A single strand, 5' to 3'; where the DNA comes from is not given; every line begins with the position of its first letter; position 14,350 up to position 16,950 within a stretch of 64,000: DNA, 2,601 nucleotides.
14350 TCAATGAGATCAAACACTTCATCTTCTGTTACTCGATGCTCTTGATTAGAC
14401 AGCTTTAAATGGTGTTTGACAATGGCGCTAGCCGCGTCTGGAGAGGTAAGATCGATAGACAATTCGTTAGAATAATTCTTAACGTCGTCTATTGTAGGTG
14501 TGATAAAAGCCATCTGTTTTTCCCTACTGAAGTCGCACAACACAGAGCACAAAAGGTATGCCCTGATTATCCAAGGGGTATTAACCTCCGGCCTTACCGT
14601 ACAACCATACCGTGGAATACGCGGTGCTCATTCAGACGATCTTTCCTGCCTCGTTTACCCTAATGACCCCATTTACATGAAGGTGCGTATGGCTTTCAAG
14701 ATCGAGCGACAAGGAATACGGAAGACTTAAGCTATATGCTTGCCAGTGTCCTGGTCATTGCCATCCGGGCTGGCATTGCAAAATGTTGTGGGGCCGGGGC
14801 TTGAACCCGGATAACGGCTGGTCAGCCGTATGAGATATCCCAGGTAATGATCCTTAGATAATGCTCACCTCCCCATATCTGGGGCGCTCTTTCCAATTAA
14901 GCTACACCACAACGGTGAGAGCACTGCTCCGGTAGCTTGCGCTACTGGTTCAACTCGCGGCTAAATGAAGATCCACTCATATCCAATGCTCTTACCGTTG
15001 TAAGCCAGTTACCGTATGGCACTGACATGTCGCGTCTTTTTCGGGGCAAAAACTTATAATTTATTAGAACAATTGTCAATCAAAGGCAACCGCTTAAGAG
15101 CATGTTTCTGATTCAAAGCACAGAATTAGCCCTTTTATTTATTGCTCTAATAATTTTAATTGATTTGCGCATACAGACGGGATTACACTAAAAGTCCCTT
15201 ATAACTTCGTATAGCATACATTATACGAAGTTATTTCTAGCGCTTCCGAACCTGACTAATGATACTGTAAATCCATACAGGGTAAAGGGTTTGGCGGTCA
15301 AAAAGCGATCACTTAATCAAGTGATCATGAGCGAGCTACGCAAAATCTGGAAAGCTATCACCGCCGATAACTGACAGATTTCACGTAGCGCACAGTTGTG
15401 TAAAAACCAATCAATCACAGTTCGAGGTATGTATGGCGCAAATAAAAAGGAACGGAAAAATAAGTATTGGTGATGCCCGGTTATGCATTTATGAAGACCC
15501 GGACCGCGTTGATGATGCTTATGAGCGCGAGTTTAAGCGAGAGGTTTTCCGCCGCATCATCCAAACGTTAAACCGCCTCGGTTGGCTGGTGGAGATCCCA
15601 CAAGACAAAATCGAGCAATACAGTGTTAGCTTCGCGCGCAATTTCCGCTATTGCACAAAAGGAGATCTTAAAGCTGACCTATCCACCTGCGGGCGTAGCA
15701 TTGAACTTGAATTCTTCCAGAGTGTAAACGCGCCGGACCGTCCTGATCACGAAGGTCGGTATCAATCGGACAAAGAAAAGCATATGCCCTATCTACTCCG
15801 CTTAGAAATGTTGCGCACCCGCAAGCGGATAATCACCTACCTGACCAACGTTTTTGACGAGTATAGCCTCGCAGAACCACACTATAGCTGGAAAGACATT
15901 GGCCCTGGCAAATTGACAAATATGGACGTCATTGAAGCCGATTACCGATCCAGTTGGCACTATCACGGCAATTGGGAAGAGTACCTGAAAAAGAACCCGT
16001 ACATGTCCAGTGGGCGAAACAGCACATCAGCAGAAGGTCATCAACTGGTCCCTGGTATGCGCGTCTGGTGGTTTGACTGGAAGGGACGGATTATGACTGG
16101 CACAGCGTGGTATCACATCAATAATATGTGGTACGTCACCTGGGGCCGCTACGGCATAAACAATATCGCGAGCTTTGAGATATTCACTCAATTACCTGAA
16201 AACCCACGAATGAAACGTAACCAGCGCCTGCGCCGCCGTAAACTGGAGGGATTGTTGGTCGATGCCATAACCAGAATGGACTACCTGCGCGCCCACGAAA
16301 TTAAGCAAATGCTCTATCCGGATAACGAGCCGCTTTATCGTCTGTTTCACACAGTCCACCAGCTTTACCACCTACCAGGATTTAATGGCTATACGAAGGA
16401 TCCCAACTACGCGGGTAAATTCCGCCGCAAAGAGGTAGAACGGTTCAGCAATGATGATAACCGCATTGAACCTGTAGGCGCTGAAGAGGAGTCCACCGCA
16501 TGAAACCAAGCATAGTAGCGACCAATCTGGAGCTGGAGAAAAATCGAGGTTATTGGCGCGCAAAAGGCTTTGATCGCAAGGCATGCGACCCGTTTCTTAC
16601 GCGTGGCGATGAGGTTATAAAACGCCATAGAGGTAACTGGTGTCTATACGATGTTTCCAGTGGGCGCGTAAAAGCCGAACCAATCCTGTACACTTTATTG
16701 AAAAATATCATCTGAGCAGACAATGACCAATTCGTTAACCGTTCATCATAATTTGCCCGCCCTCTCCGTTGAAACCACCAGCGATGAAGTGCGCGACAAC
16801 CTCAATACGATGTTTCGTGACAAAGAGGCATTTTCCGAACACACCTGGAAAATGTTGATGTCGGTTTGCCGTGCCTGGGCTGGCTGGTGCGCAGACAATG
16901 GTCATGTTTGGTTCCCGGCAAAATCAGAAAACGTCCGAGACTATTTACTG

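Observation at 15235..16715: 1.5-kb insertion (356-aa + 71-aa ORFs) between loxP and cre, preceded by a Dam-site palindrome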

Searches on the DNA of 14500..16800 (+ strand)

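Call 3: search_dna_similar(query=window:15100-16800:+, collection=phages, mode=near, max_rows=30)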
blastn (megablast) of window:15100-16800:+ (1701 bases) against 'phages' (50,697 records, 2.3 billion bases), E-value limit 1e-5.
Records with a match: 14; places in all: 14; records where one place covers at least 80% of the query: 0.
Best place of each record, by identity: >=99% 2; 80-90% 1; 60-80% 11.
By first word of the organism name: Escherichia 6; Enterobacteria 2; Salmonella 2; Lactococcus 2; Cronobacter 1; Punavirus 1.
By host as written in the record: - 4; Escherichia coli 4; Salmonella enterica subsp. enterica serovar Indiana J46 2; Lactococcus lactis P335 2; Cronobacter sakazakii ATCC 29544 1; Escherichia coli MC1061 1.
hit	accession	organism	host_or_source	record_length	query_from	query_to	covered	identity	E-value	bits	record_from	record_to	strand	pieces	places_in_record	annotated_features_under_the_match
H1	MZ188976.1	Cronobacter phage JK004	Cronobacter sakazakii ATCC 29544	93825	424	1694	75%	76.2%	0e+0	658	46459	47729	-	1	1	hypothetical protein (x3)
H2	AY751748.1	Enterobacteria phage phiW39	-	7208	38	254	13%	74.3%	5e-14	86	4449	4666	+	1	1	lox recombination site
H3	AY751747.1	Enterobacteria phage P7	-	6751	98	254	9%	76.9%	5e-14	86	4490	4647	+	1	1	immC region | lox recombination site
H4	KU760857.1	Salmonella phage SJ46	Salmonella enterica subsp. enterica ...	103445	98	254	9%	76.9%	5e-14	86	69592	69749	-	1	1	none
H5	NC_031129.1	Salmonella phage SJ46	Salmonella enterica subsp. enterica ...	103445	98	254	9%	76.9%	5e-14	86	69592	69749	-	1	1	none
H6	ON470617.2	Escherichia phage vB_EcoM-813R1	Escherichia coli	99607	98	254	9%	76.9%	5e-14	86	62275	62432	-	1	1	none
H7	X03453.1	Escherichia phage P1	-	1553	98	254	9%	76.3%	2e-12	81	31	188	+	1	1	loxP recombination site | inverted repeat (x2) | promoter (x3)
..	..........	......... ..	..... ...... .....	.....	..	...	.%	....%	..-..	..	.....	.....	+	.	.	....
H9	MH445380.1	Escherichia phage P1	Escherichia coli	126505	98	254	9%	76.3%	2e-12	81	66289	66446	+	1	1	none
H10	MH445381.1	Escherichia phage P1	Escherichia coli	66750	98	254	9%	76.3%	2e-12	81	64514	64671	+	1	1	none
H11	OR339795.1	Escherichia phage phi456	Escherichia coli MC1061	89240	98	254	9%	76.3%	2e-12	81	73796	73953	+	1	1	none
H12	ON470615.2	Escherichia phage vB_EcoM-673R5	Escherichia coli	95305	98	181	5%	82.4%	4e-10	73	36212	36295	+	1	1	none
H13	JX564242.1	Lactococcus phage Q33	Lactococcus lactis P335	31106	102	135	2%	100.0%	2e-7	64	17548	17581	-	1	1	portal protein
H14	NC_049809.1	Lactococcus phage Q33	Lactococcus lactis P335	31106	102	135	2%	100.0%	2e-7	64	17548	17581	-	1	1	portal protein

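Call 7: get_annotated_region(hit=H1, flank=6000)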
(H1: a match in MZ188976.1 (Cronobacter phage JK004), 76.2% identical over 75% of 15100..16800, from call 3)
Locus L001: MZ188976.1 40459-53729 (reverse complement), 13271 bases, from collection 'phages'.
description: Cronobacter phage JK004, complete genome.
organism: Cronobacter phage JK004 (NCBI taxid 2835891)
taxonomy: Viruses; Duplodnaviria; Heunggongvirae; Uroviricota; Caudoviricetes
host: Cronobacter sakazakii ATCC 29544; source: flour; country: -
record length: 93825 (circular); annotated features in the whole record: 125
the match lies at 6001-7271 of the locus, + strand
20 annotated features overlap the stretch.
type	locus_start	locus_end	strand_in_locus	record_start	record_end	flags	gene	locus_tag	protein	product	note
CDS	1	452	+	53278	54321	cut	-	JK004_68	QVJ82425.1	hypothetical protein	gene_68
CDS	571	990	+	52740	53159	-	-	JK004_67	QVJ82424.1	hypothetical protein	gene_67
CDS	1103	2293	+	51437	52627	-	-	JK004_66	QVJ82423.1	hypothetical protein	gene_66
CDS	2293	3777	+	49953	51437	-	-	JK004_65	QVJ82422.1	hypothetical protein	gene_65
CDS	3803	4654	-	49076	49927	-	-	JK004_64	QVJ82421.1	hypothetical protein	gene_64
CDS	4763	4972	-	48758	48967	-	-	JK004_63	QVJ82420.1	hypothetical protein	gene_63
CDS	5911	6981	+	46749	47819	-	-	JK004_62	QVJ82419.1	hypothetical protein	gene_62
CDS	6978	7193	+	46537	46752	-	-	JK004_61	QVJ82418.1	hypothetical protein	gene_61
CDS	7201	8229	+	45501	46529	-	-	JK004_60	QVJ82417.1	hypothetical protein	gene_60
CDS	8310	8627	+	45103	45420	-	-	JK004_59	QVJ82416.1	hypothetical protein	gene_59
CDS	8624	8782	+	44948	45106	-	-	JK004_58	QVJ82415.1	hypothetical protein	gene_58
CDS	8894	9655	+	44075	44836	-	-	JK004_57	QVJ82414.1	hypothetical protein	gene_57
CDS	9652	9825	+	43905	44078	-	-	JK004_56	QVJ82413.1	hypothetical protein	gene_56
CDS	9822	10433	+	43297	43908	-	-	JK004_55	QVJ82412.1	hypothetical protein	gene_55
CDS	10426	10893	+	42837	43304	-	-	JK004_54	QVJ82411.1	hypothetical protein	gene_54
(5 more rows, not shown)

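Call 8: search_dna_similar(query=window:15100-16800:+, collection=plasmids, mode=near, max_rows=40)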
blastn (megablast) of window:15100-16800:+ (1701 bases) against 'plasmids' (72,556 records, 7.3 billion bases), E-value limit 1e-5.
Records with a match: 678; places in all: 685; records where one place covers at least 80% of the query: 1.
Best place of each record, by identity: >=99% 1; 95-99% 2; 90-95% 1; 80-90% 50; 60-80% 624.
By first word of the organism name: Escherichia 610; Salmonella 50; Klebsiella 8; Shigella 5; Cronobacter 1; Rahnella 1; Alicyclobacillus 1; Pseudobutyrivibrio 1; Nonomuraea 1.
By predicted mobility (MOB-suite, as given by PLSDB): non-mobilizable 530; mobilizable 131; conjugative 17.
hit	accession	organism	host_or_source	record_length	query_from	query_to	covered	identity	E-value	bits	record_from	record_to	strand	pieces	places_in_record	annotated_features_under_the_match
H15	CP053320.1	Salmonella enterica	Isolate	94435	41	1661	95%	76.1%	0e+0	823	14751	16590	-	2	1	record has no annotation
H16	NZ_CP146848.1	Salmonella enterica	food,insect based food (crickets)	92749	306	1661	80%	75.1%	4e-173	616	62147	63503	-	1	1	hypothetical protein (x2) | tyrosine-type recombinase/integrase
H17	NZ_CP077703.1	Salmonella enterica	environmental,pond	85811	310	1655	79%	75.4%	3e-179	636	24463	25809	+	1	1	hypothetical protein (x3) | tyrosine-type recombinase/integrase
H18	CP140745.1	Salmonella enterica subsp. enterica serovar Newport str. ...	environmental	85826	310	1655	79%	75.4%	3e-179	636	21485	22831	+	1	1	hypothetical protein (x2) | creatininase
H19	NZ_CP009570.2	Salmonella enterica subsp. enterica serovar Newport str. ...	food,ground beef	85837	310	1655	79%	75.4%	3e-179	636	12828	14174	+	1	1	hypothetical protein (x3) | tyrosine-type recombinase/integrase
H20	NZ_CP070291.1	Escherichia albertii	Sichuan,human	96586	41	294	15%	74.8%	4e-19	104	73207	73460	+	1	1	none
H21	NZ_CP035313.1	Escherichia coli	pig,faecal sample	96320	38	257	13%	74.8%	9e-16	94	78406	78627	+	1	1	none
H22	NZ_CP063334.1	Escherichia coli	Homo sapiens,rectal swab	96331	38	257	13%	74.8%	9e-16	94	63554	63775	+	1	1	none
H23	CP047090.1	Salmonella sp. S13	pig,genomic DNA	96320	38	257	13%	74.8%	9e-16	94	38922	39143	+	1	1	none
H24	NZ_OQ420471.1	Escherichia coli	-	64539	38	257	13%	74.8%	9e-16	94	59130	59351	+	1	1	none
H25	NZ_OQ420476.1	Escherichia coli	-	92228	38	257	13%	74.8%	9e-16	94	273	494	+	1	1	none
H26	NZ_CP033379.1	Escherichia coli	goose anus swab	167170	38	254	13%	75.1%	3e-15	92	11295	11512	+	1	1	none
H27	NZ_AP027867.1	Escherichia coli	Homo sapiens,whole organism,feces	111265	38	254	13%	75.1%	3e-15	92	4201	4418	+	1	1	none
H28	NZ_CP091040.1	Escherichia coli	pig,cell culture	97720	38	254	13%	74.9%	3e-15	92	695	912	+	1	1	none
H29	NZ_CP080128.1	Escherichia coli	chicken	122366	38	254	13%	74.8%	3e-15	92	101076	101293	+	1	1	none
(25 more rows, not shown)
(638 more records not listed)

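Call 10: get_annotated_region(hit=H15, flank=4000)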
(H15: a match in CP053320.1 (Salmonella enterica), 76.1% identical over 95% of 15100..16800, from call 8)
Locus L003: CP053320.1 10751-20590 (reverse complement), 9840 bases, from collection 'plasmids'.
description: Salmonella enterica subsp. arizonae serovar 41:z4,z23:- strain 2016K-0011 plasmid unnamed, complete sequence
organism: Salmonella enterica (NCBI taxid 1151166)
taxonomy: Bacteria; Pseudomonadota; Gammaproteobacteria; Enterobacterales; Enterobacteriaceae; Salmonella; Salmonella enterica
host: -; source: Isolate; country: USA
typing (MOB-suite, as given by PLSDB): non-mobilizable
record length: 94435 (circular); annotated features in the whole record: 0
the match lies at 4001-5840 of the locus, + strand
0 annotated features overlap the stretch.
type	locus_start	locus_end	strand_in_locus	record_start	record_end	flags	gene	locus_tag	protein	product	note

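Call 32: get_annotated_region(hit=H8, flank=2500)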
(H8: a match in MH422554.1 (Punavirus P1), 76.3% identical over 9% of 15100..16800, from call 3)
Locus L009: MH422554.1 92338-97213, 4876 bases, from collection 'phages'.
description: Punavirus P1, complete genome.
organism: Punavirus P1 (NCBI taxid 10678)
taxonomy: Viruses; Duplodnaviria; Heunggongvirae; Uroviricota; Caudoviricetes; Punavirus
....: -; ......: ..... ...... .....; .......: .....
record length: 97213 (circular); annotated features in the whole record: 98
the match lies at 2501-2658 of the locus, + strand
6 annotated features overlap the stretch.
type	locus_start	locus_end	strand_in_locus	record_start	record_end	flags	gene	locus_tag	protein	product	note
CDS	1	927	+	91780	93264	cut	-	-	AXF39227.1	terminase large subunit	-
CDS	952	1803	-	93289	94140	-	-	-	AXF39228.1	hypothetical protein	C1.100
CDS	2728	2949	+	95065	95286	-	-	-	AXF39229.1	Cra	-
CDS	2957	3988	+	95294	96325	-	-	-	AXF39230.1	GST-loxP-cre recombinase fusion protein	-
CDS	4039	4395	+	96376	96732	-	-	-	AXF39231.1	putative establishment of lysogeny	-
CDS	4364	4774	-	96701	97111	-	-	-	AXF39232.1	mobile element protein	-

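Call 33: get_annotated_region(hit=H4, flank=2500)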
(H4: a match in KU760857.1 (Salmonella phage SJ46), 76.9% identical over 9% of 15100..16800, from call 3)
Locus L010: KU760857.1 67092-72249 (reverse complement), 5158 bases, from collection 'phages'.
description: Salmonella phage SJ46, complete genome.
organism: Salmonella phage SJ46 (NCBI taxid 1815968)
taxonomy: Viruses; Duplodnaviria; Heunggongvirae; Uroviricota; Caudoviricetes; Punavirus; Punavirus SJ46
host: Salmonella enterica subsp. enterica serovar Indiana J46; source: -; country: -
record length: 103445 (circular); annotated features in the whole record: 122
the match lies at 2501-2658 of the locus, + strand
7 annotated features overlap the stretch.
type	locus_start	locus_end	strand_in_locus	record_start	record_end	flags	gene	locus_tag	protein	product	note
CDS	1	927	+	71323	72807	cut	-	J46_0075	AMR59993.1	putative large terminase protein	-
CDS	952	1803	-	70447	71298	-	-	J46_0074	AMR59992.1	primary repressor of lytic function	Repressor protein C1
CDS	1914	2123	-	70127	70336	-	-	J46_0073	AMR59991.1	C1 repressor inactivator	-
CDS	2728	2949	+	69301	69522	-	cra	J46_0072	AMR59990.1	putative Cre-associated regulatory protein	Cra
CDS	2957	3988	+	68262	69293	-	cre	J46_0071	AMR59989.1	GST-loxP-cre recombinase fusion protein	Cyclization recombinase Cre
CDS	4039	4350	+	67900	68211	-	-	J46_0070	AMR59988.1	putative lysogeny establishment protein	-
CDS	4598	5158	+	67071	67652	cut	ref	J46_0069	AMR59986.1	recombination enhancement function protein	Ref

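Call 68: search_rna_families(source=window, start=14500, end=15500, threshold=evalue, max_evalue=1, show_alignments=2)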
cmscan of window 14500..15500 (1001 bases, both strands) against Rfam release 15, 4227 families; matches with E-value up to 1: 1.
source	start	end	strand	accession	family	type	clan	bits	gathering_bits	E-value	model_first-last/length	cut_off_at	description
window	14806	14884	+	RF04289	mir-3596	Gene; miRNA;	CL00148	19.5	96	0.9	1-82/82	no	mir-3596 microRNA precursor family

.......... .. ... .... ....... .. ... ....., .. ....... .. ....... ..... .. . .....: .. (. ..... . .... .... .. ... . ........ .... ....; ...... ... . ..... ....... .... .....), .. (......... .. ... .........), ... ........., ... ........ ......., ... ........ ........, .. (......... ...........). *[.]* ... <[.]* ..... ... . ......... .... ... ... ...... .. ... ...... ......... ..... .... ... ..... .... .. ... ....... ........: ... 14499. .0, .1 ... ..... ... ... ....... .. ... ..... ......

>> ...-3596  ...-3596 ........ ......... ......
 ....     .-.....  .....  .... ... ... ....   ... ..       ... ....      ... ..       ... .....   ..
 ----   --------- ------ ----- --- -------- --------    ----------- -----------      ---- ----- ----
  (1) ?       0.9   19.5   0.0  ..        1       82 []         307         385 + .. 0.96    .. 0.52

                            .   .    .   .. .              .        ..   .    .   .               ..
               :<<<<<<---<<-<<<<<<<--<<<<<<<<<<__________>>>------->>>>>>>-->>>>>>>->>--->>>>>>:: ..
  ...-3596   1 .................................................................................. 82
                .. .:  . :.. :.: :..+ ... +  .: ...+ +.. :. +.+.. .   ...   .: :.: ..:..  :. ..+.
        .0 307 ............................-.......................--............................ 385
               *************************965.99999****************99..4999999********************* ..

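Call 84: search_dna_similar(query=window:15433-16503:+, collection=ecoli_genomes, mode=distant, max_rows=10)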
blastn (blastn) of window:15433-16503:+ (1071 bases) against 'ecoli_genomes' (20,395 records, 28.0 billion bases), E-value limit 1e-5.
No match.

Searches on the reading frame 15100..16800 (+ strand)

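Call 102: search_protein_families(library=phrogs, proteins=[L003:4283-4489:+], max_evalue=0.001)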
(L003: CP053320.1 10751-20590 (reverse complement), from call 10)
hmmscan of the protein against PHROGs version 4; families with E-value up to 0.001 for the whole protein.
L003:4283-4489:+ (68 aa): 1 family
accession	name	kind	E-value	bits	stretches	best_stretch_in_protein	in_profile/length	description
phrog_19934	-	unknown function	2e-49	166.5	1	1-68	1-68/68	-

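Call 103: search_protein_families(library=pfam, proteins=[L003:4283-4489:+], max_evalue=0.01)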
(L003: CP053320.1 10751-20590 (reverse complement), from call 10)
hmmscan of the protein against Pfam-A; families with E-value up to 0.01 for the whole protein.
L003:4283-4489:+ (68 aa): 0 families
